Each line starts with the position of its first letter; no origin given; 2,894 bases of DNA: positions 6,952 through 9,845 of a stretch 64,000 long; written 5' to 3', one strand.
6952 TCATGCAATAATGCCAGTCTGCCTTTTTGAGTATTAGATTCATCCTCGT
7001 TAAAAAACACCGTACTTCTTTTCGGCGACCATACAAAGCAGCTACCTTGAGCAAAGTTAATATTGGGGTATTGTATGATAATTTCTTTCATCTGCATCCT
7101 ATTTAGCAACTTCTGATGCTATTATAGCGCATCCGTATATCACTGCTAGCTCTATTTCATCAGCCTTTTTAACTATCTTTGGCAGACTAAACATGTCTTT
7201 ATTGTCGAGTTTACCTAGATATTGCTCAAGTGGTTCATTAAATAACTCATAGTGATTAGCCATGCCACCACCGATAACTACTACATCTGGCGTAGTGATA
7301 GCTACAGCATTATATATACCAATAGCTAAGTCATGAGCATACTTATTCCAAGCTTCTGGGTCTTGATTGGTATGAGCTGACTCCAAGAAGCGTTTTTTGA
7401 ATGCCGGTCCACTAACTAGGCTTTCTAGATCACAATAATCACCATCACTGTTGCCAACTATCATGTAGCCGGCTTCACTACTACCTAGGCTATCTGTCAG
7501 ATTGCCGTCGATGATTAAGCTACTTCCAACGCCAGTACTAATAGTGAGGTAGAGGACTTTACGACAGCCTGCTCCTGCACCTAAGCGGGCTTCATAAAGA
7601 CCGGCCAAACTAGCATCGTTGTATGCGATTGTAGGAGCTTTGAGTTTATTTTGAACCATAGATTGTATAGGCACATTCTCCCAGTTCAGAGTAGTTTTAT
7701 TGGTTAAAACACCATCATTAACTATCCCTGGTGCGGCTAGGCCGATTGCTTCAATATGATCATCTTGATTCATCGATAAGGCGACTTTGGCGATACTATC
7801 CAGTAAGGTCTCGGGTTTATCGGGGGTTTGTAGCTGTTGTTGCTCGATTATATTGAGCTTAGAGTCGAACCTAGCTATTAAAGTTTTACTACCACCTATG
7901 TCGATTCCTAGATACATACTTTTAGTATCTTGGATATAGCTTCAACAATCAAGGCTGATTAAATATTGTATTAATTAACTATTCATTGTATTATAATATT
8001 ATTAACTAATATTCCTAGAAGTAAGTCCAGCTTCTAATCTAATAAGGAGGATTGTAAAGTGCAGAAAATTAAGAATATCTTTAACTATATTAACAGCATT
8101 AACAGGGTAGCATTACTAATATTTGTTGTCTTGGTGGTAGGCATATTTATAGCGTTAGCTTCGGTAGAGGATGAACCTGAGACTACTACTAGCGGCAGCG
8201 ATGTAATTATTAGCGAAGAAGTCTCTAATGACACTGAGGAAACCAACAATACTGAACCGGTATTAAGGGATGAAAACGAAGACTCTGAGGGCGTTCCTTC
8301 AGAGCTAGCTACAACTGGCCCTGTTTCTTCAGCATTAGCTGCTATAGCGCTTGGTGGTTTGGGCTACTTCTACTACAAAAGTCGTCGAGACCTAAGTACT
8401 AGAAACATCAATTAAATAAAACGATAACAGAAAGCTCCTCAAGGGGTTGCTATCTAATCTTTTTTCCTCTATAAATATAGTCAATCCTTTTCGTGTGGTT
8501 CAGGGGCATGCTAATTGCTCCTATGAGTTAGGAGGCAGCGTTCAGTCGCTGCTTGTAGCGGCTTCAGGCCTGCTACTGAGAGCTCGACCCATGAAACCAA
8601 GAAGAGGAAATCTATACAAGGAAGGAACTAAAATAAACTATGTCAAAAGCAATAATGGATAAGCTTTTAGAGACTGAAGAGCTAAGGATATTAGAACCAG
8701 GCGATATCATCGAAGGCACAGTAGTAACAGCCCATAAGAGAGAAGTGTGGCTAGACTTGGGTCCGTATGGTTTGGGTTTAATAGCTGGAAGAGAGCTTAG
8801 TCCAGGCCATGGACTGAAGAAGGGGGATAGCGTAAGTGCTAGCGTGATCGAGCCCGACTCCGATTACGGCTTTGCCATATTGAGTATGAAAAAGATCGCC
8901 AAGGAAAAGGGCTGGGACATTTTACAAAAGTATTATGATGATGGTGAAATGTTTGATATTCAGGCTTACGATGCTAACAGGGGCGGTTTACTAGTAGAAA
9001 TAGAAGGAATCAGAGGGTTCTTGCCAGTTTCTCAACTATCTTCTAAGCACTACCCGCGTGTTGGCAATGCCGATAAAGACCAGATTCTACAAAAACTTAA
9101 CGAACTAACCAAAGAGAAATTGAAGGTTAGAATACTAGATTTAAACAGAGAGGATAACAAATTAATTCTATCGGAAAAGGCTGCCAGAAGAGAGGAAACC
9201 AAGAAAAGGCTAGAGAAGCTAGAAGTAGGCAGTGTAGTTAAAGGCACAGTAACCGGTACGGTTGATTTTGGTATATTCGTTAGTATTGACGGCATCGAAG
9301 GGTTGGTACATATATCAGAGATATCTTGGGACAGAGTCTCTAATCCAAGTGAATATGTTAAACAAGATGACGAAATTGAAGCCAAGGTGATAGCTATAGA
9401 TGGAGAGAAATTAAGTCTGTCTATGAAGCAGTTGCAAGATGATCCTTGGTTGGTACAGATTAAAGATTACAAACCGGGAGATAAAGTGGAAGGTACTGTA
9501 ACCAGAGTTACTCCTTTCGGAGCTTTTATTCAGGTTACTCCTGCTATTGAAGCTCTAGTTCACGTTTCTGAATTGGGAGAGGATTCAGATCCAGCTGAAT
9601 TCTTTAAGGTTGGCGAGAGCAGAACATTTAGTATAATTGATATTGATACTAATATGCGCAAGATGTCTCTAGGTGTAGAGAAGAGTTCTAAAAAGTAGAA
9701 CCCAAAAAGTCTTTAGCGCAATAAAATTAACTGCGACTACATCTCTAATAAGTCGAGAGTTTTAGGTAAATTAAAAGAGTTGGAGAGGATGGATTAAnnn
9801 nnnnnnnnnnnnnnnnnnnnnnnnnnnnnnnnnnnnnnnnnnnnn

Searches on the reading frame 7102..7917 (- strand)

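Call 27: search_protein_families(library=pfam, proteins=[window:7102-7917:-], max_evalue=0.001)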
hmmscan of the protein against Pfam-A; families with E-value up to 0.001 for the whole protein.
window:7102-7917:- (272 aa): 1 family
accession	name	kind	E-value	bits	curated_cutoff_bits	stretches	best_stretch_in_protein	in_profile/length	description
PF00480.26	ROK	-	9.2e-38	130.9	22.9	1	2-268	1-292/294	ROK family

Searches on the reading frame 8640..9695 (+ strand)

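Call 27: search_protein_families(library=pfam, proteins=[window:8640-9695:+], max_evalue=0.001)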
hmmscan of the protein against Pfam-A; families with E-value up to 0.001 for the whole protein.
window:8640-9695:+ (352 aa): 3 families
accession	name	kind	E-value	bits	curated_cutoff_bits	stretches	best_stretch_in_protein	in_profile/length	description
PF00575.29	S1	-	2.8e-50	169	22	4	193-262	1-73/74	S1 RNA binding domain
PF23459.1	S1_RRP5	-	3.5e-12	47.1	27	0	277-337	1-63/72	RRP5 S1 domain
PF13509.12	S1_2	-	1.1e-05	25.9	21.8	0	280-316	2-38/61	S1 domain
